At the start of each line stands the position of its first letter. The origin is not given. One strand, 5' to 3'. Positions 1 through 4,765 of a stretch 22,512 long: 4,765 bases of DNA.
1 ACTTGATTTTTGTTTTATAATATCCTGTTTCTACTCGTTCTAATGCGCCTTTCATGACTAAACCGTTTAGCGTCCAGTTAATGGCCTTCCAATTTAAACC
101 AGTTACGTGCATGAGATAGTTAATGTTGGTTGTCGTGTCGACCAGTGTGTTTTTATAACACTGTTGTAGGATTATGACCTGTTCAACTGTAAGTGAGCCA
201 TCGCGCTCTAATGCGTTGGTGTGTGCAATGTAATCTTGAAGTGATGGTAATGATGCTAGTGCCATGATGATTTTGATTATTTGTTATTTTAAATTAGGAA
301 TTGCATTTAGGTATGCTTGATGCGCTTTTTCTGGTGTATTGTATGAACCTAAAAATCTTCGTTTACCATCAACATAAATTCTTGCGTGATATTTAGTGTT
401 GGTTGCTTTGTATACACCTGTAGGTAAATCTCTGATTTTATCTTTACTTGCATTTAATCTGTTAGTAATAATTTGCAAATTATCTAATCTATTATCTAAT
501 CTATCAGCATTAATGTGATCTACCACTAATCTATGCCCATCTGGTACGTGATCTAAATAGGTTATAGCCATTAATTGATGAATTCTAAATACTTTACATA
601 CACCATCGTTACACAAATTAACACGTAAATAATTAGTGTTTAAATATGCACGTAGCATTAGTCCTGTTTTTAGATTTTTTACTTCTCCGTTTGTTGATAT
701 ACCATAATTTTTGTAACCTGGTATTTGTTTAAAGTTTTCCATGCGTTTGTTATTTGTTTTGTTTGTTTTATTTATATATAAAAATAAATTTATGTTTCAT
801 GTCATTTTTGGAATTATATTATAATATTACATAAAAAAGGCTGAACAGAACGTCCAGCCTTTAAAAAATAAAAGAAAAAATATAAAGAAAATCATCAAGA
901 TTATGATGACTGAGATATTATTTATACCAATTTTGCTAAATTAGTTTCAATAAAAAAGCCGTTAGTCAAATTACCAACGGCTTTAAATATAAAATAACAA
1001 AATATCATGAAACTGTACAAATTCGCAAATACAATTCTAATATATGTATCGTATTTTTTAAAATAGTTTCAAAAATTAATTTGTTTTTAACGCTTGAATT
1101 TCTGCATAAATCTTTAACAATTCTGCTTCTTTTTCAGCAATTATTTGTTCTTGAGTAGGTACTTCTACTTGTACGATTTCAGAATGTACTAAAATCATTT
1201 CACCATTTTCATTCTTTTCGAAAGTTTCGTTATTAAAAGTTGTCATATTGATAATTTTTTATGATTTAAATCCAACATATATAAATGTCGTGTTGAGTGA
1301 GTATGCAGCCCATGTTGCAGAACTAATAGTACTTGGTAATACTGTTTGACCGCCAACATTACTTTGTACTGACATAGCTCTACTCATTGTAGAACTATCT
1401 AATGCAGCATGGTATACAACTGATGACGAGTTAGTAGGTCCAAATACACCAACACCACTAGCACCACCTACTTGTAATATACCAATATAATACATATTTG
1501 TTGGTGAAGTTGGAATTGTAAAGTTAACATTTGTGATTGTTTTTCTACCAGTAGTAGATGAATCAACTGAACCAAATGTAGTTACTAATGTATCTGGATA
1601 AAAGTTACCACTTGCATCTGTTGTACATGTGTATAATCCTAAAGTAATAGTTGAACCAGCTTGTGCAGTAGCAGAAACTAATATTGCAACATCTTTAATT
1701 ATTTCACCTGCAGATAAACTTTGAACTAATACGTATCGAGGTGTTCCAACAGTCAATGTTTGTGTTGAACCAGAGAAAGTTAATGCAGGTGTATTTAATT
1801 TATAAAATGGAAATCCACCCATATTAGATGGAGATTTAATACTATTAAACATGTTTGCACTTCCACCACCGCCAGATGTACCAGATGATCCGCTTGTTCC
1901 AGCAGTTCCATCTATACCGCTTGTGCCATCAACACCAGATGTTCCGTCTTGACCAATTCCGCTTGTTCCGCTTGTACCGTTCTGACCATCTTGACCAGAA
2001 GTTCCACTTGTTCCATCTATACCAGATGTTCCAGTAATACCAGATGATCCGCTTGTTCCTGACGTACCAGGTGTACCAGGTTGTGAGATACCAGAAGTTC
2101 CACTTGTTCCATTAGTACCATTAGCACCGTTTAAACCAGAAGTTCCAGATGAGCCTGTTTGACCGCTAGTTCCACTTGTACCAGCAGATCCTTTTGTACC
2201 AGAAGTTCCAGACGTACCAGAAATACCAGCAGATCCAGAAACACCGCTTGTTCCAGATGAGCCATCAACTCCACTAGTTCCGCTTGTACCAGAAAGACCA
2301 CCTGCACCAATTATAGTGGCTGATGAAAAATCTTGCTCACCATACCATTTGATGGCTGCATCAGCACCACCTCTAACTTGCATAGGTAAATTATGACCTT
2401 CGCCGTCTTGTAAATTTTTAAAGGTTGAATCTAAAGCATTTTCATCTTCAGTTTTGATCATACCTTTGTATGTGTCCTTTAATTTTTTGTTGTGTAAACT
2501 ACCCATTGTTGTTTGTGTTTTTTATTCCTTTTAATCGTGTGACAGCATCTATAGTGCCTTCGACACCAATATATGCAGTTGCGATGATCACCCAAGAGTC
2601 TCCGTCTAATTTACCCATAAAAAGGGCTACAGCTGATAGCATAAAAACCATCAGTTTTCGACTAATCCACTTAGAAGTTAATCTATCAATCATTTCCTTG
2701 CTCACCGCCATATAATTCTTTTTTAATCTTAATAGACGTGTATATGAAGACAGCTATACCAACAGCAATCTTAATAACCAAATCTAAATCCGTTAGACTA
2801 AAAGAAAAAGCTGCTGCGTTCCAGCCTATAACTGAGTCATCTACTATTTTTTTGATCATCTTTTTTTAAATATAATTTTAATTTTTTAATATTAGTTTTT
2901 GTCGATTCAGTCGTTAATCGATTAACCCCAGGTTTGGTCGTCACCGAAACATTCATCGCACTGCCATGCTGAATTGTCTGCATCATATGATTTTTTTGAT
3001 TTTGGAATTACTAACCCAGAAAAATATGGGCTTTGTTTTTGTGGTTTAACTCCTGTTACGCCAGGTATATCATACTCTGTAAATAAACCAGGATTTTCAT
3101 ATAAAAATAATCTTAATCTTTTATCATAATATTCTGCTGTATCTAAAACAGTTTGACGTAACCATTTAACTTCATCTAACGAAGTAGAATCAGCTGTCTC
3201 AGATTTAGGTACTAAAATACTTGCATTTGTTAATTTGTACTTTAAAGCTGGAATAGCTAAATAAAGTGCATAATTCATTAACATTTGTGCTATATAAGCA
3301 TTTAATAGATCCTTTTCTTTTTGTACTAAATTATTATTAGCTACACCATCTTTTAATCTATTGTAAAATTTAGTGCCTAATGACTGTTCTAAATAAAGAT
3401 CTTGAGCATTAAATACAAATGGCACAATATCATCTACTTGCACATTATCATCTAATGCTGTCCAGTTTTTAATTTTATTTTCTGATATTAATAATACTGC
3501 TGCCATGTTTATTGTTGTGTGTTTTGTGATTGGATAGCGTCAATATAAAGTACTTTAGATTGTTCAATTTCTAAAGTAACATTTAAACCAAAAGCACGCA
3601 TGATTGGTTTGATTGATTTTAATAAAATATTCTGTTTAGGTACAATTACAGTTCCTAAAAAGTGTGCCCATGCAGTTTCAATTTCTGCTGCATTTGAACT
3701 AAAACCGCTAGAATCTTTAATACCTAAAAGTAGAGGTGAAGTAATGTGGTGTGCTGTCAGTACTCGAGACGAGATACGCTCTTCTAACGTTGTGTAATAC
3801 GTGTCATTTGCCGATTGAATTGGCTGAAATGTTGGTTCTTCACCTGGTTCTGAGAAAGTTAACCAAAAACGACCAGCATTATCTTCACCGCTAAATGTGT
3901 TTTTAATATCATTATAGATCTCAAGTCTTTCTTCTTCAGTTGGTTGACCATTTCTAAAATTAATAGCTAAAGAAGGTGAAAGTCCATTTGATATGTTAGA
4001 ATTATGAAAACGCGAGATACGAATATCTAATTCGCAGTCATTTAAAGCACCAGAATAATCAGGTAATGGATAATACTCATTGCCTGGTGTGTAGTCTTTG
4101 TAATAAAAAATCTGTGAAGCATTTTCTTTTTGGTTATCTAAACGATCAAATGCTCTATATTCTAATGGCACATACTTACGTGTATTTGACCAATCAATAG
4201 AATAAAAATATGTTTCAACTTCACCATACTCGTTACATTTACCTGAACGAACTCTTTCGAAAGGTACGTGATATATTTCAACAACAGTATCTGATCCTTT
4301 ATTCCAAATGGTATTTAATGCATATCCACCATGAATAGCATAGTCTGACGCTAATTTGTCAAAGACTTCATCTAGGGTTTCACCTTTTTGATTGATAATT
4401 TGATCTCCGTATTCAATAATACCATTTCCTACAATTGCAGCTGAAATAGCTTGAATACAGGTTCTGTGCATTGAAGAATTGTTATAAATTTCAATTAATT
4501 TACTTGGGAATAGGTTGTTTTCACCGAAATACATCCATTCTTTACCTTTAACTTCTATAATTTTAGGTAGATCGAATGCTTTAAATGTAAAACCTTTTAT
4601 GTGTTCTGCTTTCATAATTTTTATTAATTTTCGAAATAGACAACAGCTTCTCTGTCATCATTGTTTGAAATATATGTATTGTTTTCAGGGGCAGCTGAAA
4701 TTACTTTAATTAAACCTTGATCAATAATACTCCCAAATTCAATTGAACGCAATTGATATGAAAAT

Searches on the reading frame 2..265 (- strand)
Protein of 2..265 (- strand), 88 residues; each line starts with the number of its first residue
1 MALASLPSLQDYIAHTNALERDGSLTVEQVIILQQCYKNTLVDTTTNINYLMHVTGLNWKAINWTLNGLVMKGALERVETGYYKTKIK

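Call 53: search_protein_families(library=pfam, proteins=[window:2-265:-], max_evalue=0.1)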
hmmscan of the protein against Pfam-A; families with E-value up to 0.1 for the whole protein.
window:2-265:- (88 aa): 2 families
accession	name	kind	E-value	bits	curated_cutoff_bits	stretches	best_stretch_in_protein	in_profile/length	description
PF20037.4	DUF6440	-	0.01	16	26.5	1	40-56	19-35/53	Family of unknown function (DUF6440)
PF19050.5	PhoD_2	-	0.066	11.8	22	1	8-79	166-237/543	PhoD related phosphatase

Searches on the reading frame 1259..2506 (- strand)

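Call 10: search_protein_families(library=phrogs, proteins=[window:1259-2506:-], max_evalue=0.001)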
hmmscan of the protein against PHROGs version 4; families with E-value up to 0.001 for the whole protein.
window:1259-2506:- (415 aa): 15 families
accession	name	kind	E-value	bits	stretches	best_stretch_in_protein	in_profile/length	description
phrog_8745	-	tail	9.2e-20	70.6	2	147-368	1380-1542/1803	tail fiber protein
phrog_5073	-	tail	3.5e-17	63.6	2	58-162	252-354/519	tail fiber protein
phrog_1806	-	tail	3.7e-11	43.9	1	66-189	108-231/276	collagen like minor tail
phrog_6320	-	tail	3e-10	40.5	1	67-246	92-294/745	tail fiber protein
phrog_26246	-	tail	7e-09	36.3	1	67-156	113-200/329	tail protein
phrog_366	-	tail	3.2e-08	34.5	1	58-140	303-385/474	tail fiber protein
phrog_26346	-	unknown function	1.3e-07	31.8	0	68-140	188-260/659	-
phrog_3420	-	unknown function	4.7e-07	28.7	1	66-216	233-382/929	-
phrog_28263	-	tail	5.1e-07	28.3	1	62-216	587-740/1400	tail fiber protein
phrog_38766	-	head and packaging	7.9e-07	29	1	67-138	82-156/478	virion structural protein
phrog_25864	-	unknown function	1e-06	29.5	1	249-404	41-186/193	-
phrog_18350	-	tail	5.1e-06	27.3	1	74-182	83-192/253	tail fiber protein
phrog_32123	-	unknown function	1.1e-05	25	1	59-142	231-313/532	-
phrog_19200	-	head and packaging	4.3e-05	23.9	0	61-101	56-96/268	virion structural protein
phrog_1658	-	unknown function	0.00059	20.6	0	64-147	37-121/239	-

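Call 11: search_protein_families(library=pfam, proteins=[window:1259-2506:-], max_evalue=0.001)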
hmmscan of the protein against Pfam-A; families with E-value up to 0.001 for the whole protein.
window:1259-2506:- (415 aa): 1 family
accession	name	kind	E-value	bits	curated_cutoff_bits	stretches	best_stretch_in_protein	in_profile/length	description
PF01391.23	Collagen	-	7.2e-17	61.3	27.2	1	67-124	1-58/60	Collagen triple helix repeat (20 copies)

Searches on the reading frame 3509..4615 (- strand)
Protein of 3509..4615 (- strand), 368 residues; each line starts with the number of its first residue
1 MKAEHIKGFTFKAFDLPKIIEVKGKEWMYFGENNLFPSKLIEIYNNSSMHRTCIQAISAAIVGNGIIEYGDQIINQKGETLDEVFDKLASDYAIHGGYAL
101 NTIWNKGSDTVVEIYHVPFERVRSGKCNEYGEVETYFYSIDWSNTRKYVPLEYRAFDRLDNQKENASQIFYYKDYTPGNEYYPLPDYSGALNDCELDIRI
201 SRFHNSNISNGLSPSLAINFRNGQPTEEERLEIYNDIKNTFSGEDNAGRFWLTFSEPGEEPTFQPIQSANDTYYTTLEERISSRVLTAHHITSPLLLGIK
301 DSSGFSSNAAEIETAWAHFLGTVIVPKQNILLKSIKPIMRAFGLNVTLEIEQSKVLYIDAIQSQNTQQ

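Call 10: search_protein_families(library=phrogs, proteins=[window:3509-4615:-], max_evalue=0.001)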
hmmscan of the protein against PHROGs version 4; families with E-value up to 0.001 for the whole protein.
window:3509-4615:- (368 aa): 4 families
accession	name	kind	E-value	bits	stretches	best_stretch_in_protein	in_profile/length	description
phrog_11226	-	head and packaging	2.1e-45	156.4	1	18-363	18-385/388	portal protein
phrog_33693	-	head and packaging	5.4e-44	151.6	1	14-350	9-352/560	portal protein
phrog_12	-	head and packaging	2e-10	41.3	1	35-326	81-352/646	portal protein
phrog_2662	-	head and packaging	2.6e-10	40.5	1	78-330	115-349/717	portal protein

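Call 11: search_protein_families(library=pfam, proteins=[window:3509-4615:-], max_evalue=0.001)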
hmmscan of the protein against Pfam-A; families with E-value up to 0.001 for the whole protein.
window:3509-4615:- (368 aa): 1 family
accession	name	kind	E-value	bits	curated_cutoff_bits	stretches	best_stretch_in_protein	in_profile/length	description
PF04860.17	Phage_portal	-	3.1e-09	36.9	39.1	1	83-315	53-256/321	Phage portal protein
